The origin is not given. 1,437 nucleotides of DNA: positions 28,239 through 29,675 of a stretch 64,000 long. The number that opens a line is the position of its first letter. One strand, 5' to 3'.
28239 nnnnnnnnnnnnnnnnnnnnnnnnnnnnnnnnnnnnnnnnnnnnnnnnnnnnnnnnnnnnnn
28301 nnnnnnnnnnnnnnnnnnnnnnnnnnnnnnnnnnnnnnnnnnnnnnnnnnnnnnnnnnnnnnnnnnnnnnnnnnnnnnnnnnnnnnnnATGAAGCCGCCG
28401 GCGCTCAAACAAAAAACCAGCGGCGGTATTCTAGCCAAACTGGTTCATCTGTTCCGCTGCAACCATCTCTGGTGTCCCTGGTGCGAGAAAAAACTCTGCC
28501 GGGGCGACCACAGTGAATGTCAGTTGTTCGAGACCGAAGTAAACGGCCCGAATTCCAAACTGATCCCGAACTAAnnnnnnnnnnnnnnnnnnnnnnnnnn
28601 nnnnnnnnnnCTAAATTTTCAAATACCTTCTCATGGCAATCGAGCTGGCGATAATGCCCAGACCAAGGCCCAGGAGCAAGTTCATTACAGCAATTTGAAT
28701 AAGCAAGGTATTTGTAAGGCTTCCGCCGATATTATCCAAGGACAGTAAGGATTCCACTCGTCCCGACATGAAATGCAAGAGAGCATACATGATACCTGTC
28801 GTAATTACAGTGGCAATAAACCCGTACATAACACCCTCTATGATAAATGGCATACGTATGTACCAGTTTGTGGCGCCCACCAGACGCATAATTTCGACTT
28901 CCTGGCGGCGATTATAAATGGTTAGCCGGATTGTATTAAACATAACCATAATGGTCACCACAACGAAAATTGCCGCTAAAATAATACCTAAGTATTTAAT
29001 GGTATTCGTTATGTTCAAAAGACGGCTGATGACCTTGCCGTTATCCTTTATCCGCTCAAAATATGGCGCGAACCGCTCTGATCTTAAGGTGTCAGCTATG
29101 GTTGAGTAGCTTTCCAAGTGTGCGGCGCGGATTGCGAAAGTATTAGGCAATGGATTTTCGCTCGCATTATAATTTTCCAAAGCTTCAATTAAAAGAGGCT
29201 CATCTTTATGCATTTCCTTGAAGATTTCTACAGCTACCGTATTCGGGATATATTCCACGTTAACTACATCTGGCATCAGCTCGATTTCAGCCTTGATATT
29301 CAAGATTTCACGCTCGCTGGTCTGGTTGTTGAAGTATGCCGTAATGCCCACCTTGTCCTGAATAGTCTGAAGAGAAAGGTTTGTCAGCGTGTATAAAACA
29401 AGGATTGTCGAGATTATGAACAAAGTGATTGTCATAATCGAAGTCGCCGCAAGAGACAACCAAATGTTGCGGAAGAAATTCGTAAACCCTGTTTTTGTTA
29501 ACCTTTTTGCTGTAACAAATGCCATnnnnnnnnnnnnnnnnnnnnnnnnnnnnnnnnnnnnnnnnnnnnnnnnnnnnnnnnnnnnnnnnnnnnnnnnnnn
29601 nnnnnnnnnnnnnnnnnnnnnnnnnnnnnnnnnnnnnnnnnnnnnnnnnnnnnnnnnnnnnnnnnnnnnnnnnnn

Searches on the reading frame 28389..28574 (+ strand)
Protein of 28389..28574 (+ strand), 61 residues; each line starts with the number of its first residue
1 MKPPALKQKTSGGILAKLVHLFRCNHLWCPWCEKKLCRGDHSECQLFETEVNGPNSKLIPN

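Call 8: search_protein_families(library=pfam, proteins=[window:28389-28571:+], max_evalue=1)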
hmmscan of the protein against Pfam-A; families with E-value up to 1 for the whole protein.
window:28389-28571:+ (61 aa): 2 families
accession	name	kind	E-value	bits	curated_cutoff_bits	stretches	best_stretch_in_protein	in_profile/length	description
PF13821.11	DUF4187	-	0.012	15.8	29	1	15-36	15-36/54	Domain of unknown function (DUF4187)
PF12507.13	HCMV_UL139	-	0.053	14.5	25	1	10-50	20-62/100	Human Cytomegalovirus UL139 protein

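Call 9: search_protein_families(library=ncbifam, proteins=[window:28389-28571:+], max_evalue=1)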
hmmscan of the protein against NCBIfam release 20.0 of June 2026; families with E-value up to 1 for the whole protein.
window:28389-28571:+ (61 aa): 0 families

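Call 12: find_encoding_contigs(protein=window:28389-28574:+, flank=6000, max_places=10)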
Protein window:28389-28574:+ (61 aa): no gene with exactly this product is on record in the collection.

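Call 22: find_homologous_proteins(query=window:28389-28571:+, max_evalue=10)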
Query window:28389-28571:+: no candidate shares three 5-residue words with the query. No homologue found.

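Call 39: predict_structure(protein=window:28389-28571:+)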
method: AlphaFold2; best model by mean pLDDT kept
length: 61 residues; sequences in the alignment: 1
mean_pLDDT: 47.9   pTM: 0.23
mean pLDDT of the five models: 47.9, 47.2, 44.9, 41.0, 38.7
residues with pLDDT >= 90: 0; 70-90: 0; 50-70: 25; < 50: 36
segments of 3 or more residues with pLDDT < 50: 1-3, 5-11, 25-31, 33-39, 43-45, 55-61
pLDDT, mean of each block of 10 residues (from residue 1): 42 54 49 45 51 46 35
secondary structure, 60 per line:
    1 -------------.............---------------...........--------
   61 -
elements in order: H14-26 H42-52

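Call 54: find_related_loci(query=A3, collection=viral_contigs, flank=4000)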
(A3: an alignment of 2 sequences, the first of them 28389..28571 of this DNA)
Query A3 (61 aa) in viral_contigs; peptide patterns used: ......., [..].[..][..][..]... (x = any residue, [..] = any of these).
23 stretches matched a pattern, but none encodes a relative of the query by tblastn (E <= 1e-3).

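Call 56: search_protein_families(library=phrogs, proteins=[window:28389-28571:+], max_evalue=1)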
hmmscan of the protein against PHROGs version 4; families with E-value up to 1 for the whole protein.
window:28389-28571:+ (61 aa): 0 families

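Call 57: search_protein_families(library=padloc, proteins=[window:28389-28571:+], max_evalue=1)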
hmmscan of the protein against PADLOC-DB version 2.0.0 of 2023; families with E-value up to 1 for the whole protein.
window:28389-28571:+ (61 aa): 0 families

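Call 59: search_solved_structures(query=A3, max_evalue=10)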
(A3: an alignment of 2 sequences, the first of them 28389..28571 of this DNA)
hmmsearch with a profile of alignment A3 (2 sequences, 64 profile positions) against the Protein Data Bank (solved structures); distinct sequences matched with E-value up to 10: 3.
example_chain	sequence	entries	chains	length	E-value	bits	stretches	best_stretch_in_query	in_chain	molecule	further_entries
5zi6_A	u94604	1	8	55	0.0091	18.9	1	22-54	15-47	RNA-binding E3 ubiquitin-protein ligase MEX3C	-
1wfe_A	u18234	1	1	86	0.23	14.4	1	31-52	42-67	RIKEN cDNA 2310008M20 protein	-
9r0w_A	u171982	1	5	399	6.6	9.7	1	22-37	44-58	Sll1902 protein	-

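Call 67: search_dna_similar(query=window:28389-28571:+, collection=phages, mode=protein, max_evalue=1, max_rows=8)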
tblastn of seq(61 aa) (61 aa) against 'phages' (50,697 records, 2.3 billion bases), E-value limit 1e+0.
No match.

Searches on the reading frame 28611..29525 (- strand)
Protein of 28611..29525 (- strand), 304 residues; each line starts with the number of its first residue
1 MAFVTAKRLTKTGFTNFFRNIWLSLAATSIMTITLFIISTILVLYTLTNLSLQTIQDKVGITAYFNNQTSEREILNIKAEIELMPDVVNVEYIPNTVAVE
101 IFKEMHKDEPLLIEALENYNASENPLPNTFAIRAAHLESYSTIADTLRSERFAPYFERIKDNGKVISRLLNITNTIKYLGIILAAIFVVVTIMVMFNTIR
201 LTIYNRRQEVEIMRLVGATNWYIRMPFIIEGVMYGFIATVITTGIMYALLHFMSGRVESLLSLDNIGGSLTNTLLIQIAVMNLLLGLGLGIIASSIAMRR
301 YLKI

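Call 8: search_protein_families(library=pfam, proteins=[window:28611-29525:-], max_evalue=1)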
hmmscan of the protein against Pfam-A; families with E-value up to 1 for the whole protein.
window:28611-29525:- (304 aa): 3 families
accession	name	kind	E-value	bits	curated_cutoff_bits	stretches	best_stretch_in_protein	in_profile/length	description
PF02687.27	FtsX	-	2.7e-14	53.7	25.5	1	181-303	1-117/120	FtsX-like permease C-terminal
PF18075.7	FtsX_ECD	-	2.2e-13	51.1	23.5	1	59-148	1-88/96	FtsX extracellular domain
PF19382.4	DUF5957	-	0.63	10.6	23.8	1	173-194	34-55/59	Family of unknown function (DUF5957)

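Call 15: find_related_loci(query=window:28611-29525:-, collection=genome_contigs, flank=4000)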
Query window:28611-29525:- (304 aa) in genome_contigs; peptide patterns used: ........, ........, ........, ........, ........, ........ (x = any residue, [..] = any of these).
103 stretches matched a pattern; 39 encode a relative of the query (tblastn E <= 1e-3); 39 distinct loci.
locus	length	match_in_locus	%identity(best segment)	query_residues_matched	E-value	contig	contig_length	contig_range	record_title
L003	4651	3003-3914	75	1-304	7e-152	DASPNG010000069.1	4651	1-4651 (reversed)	MAG TPA_asm: Candidatus Binatia bacterium isolate SMAG_U12115 k141_158648, whole genome shotgun sequence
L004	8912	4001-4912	63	1-304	8e-126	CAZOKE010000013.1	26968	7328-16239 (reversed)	MAG TPA_asm: uncultured Candidatus Saccharibacteria bacterium isolate SRP272529_co2_320 genome assembly, contig: NODE_27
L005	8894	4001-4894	62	7-304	4e-121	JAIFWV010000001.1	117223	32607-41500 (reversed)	MAG: Candidatus Doudnabacteria bacterium isolate viral-cat_48_13 PAFVLPS_2018_scaffold_192, whole genome shotgun sequenc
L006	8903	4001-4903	60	4-304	6e-120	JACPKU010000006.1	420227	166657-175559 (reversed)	MAG: Candidatus Doudnabacteria bacterium isolate NC_groundwater_503_Ag_S-0.1um_46_13 S35_SO-1_scaffold_521492, whole gen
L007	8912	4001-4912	62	1-304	1e-118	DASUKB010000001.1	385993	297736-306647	MAG TPA_asm: Patescibacteria group bacterium isolate SMAG_U1502 k141_777334, whole genome shotgun sequence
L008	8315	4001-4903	59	5-304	8e-118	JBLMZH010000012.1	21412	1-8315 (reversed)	MAG: Acidobacteriaceae bacterium isolate MAG208 PRJNA951521_bin64_renamed_11, whole genome shotgun sequence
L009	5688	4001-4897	60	7-304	1e-112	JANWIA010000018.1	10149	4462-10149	MAG: Candidatus Doudnabacteria bacterium isolate CRAIB_MAG29 c_000000076283, whole genome shotgun sequence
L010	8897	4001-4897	55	7-304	5e-108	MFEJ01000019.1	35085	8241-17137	MAG: Candidatus Doudnabacteria bacterium RIFCSPHIGHO2_01_FULL_45_18 rifcsphigho2_01_scaffold_6999, whole genome shotgun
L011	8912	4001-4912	69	1-304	2e-141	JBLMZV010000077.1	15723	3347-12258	MAG: Candidatus Saccharibacteria bacterium isolate MAG194 PRJNA951521_bin51_renamed_76, whole genome shotgun sequence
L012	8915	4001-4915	51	1-304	2e-100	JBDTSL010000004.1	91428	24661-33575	MAG: Candidatus Doudnabacteria bacterium isolate cluster3_bin.27 NODE_437_length_91428_cov_9.060773, whole genome shotgu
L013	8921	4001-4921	50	1-304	3e-95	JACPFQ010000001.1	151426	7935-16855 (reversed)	MAG: Candidatus Doudnabacteria bacterium isolate NC_groundwater_365_Ag_B-0.1um_48_12 GD18-4_B1_scaffold_137395, whole ge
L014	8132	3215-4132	50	1-304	2e-94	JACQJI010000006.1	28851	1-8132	MAG: Candidatus Doudnabacteria bacterium isolate NC_groundwater_1147_Ag_S-0.1um_47_53 S_p1_S3_coassembly_k141_399738, wh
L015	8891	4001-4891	37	7-303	3e-60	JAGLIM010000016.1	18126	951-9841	MAG: Candidatus Paceibacterota bacterium isolate RS_2_5 ROV157_2.bin.5.fa_16, whole genome shotgun sequence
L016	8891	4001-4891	36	7-303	2e-56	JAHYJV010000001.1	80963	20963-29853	MAG: Patescibacteria group bacterium isolate KA31 NODE_167_length_80963_cov_185.446311, whole genome shotgun sequence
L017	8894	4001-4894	36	7-304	1e-54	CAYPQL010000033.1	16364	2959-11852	MAG TPA_asm: uncultured Candidatus Saccharibacteria bacterium isolate SRP256446_co1_206 genome assembly, contig: NODE_13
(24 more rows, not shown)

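Call 25: find_homologous_proteins(query=window:28611-29525:-, max_evalue=1e-60)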
Query window:28611-29525:- (304 aa): 452 proteins with E <= 1e-60 among 5081 candidates; the best 120 are listed.
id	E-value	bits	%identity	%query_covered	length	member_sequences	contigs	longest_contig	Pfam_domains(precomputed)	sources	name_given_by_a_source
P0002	4.5e-186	635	100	100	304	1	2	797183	PF02687.28,PF18075.9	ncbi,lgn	-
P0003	5.3e-148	510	79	100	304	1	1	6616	PF02687.28,PF18075.9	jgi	jgi:cell division transport system permease protein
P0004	8.2e-148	509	79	100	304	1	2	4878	PF02687.28,PF18075.9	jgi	jgi:cell division transport system permease protein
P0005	8.2e-147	506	80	100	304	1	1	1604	PF02687.28,PF18075.9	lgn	-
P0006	1.5e-146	505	77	100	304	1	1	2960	PF02687.28,PF18075.9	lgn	-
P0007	3.0e-146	504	77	100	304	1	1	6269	PF02687.28,PF18075.9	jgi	jgi:cell division transport system permease protein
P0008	5.1e-146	503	78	100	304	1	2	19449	PF02687.28,PF18075.9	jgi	jgi:cell division transport system permease protein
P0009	1.3e-145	502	78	100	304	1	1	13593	PF02687.28,PF18075.9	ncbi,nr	ncbi:MAG: permease-like cell division protein FtsX [Candidatus Doudnabacteria bacterium]|nr:permease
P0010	1.9e-145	501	76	100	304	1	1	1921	PF02687.28,PF18075.9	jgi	jgi:cell division transport system permease protein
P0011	2.0e-145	501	77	100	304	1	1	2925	PF02687.28,PF18075.9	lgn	-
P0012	4.3e-145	500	76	100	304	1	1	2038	PF02687.28,PF18075.9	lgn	-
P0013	1.2e-144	499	76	100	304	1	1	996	PF02687.28,PF18075.9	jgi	jgi:cell division transport system permease protein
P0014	1.5e-144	499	77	100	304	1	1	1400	PF02687.28,PF18075.9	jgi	jgi:cell division transport system permease protein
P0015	2.1e-144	498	78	99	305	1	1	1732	PF02687.28,PF18075.9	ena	-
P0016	3.0e-143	494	75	100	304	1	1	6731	PF02687.28,PF18075.9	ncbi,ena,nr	ncbi:MAG TPA: permease-like cell division protein FtsX [Candidatus Binatia bacterium]|nr:permease-li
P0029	7.7e-130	450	84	83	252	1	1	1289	PF02687.28,PF18075.9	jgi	jgi:cell division transport system permease protein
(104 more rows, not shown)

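Call 27: find_encoding_contigs(protein=P0003, flank=3000, max_places=3)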
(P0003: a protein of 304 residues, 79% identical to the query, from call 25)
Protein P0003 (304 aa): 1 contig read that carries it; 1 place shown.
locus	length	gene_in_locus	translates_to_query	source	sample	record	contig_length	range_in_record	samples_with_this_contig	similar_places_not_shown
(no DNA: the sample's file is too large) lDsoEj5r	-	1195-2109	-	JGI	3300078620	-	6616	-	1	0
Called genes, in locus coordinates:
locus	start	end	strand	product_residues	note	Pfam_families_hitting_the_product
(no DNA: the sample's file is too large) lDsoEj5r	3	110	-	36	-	?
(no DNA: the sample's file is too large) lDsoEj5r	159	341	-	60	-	-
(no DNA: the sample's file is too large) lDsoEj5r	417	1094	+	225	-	PF00005:ABC_tran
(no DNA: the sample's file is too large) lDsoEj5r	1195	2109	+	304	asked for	PF18075:FtsX_ECD, PF02687:FtsX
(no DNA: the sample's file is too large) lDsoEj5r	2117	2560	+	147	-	PF01281:Ribosomal_L9_N, PF03948:Ribosomal_L9_C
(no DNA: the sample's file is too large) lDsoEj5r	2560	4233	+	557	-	PF06418:CTP_synth_N, PF00117:GATase, PF07722:Peptidase_C26 (weak)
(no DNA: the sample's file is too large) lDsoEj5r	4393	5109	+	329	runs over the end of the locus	-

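Call 28: find_encoding_contigs(protein=P0008, flank=3000, max_places=3)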
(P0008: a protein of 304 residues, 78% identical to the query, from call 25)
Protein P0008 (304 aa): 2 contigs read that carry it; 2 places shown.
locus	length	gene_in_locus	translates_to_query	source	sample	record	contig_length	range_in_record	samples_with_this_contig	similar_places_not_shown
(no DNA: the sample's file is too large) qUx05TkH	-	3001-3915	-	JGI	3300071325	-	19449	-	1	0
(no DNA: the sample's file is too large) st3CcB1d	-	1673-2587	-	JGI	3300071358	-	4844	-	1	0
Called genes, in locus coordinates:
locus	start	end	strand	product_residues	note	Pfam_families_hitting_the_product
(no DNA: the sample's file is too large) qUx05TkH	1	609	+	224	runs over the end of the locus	PF00687:Ribosomal_L1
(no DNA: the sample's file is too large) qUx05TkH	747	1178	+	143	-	PF00692:dUTPase, PF22769:DCD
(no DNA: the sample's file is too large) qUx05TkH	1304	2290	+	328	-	PF03462:PCRF, PF00472:RF-1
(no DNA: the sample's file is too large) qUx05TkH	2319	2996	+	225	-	PF03193:RsgA_GTPase (weak), PF00931:NB-ARC (faint), PF00005:ABC_tran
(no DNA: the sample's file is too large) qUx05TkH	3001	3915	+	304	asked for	PF18075:FtsX_ECD, PF02687:FtsX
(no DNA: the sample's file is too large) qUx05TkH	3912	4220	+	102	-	-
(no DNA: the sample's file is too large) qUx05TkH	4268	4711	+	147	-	PF01281:Ribosomal_L9_N, PF03948:Ribosomal_L9_C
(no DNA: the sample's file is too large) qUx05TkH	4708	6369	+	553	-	PF06418:CTP_synth_N, PF00117:GATase, PF07722:Peptidase_C26 (weak)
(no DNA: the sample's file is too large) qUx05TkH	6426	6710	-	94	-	PF01016:Ribosomal_L27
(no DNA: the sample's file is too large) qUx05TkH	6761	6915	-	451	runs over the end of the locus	PF01555:N6_N4_Mtase, PF01170:UPF0020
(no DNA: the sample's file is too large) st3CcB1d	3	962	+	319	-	?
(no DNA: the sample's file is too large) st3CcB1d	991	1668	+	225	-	PF03193:RsgA_GTPase (weak), PF00931:NB-ARC (faint), PF00005:ABC_tran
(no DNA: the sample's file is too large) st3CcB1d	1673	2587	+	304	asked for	PF18075:FtsX_ECD, PF02687:FtsX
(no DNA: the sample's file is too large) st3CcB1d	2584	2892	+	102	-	-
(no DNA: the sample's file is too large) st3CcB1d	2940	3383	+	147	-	PF01281:Ribosomal_L9_N, PF03948:Ribosomal_L9_C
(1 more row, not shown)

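Call 29: find_encoding_contigs(protein=P0009, flank=3000, max_places=3)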
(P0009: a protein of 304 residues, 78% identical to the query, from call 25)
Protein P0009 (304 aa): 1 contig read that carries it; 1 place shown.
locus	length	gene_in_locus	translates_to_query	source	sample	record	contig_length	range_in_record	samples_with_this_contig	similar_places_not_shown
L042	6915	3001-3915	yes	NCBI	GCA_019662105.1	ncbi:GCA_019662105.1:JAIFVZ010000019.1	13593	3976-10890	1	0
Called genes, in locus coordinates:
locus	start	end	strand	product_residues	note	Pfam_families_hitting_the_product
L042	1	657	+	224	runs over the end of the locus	PF00687:Ribosomal_L1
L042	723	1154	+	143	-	PF00692:dUTPase, PF22769:DCD (weak)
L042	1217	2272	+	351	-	PF03462:PCRF, PF00472:RF-1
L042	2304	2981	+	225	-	PF02463:SMC_N (weak), PF00005:ABC_tran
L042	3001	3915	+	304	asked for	PF18075:FtsX_ECD, PF02687:FtsX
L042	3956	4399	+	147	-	PF01281:Ribosomal_L9_N, PF03948:Ribosomal_L9_C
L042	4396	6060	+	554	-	PF06418:CTP_synth_N, PF00117:GATase, PF07722:Peptidase_C26 (weak)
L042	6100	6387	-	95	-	PF01016:Ribosomal_L27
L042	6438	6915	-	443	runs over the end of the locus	PF01555:N6_N4_Mtase (weak), PF01170:UPF0020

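Call 73: find_encoding_contigs(protein=P0029, flank=3000, max_places=3)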
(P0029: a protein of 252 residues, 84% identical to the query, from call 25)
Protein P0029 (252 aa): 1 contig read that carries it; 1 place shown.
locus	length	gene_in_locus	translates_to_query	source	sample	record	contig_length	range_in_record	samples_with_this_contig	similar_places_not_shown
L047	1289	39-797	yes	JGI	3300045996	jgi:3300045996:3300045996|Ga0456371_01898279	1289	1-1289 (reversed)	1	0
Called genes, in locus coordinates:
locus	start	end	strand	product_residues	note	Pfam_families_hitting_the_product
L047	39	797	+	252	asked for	PF18075:FtsX_ECD, PF02687:FtsX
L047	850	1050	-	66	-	-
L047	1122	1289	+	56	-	?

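Call 74: find_encoding_contigs(protein=P0005, flank=3000, max_places=3)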
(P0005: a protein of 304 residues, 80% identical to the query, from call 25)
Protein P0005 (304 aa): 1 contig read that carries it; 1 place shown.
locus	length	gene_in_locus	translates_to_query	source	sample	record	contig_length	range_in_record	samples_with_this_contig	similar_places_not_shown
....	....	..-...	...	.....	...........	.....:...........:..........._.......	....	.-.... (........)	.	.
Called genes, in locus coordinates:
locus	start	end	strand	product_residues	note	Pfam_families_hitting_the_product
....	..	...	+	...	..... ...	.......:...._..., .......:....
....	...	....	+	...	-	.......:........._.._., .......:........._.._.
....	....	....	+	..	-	?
